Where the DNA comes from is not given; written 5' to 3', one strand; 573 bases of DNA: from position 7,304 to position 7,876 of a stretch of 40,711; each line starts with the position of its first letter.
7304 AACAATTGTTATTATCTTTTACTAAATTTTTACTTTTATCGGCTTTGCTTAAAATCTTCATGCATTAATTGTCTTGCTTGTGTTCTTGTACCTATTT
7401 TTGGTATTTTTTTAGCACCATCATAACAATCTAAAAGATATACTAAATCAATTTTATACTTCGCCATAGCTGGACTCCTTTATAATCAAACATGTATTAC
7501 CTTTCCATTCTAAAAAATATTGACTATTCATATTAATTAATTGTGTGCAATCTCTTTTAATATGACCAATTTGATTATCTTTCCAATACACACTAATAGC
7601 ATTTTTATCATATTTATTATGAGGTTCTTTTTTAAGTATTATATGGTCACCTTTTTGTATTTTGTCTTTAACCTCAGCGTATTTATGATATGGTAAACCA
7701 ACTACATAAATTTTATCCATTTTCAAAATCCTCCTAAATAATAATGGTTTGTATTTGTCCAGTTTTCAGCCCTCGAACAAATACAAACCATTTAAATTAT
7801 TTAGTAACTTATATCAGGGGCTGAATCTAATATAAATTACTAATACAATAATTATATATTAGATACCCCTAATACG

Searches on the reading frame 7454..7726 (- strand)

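Call 20: search_protein_families(library=phrogs, proteins=[window:7454-7726:-], max_evalue=0.001)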
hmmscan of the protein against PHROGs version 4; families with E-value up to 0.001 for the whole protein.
window:7454-7726:- (90 aa): 3 families
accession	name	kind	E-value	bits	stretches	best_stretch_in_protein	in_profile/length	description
phrog_18569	-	unknown function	2.1e-09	38.4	1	1-59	1-61/95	-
phrog_8026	-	unknown function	1.1e-06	29.4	1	7-62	131-190/246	-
phrog_6600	-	unknown function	0.00032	21.2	1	25-59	197-234/285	-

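Call 67: search_protein_families(library=pfam, proteins=[window:7454-7726:-], max_evalue=0.01)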
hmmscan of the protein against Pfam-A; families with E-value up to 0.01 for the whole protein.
window:7454-7726:- (90 aa): 1 family
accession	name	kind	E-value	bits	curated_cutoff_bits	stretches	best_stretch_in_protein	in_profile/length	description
PF08797.16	HIRAN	-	2.1e-13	50.4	24.7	1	7-62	7-60/96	HIRAN domain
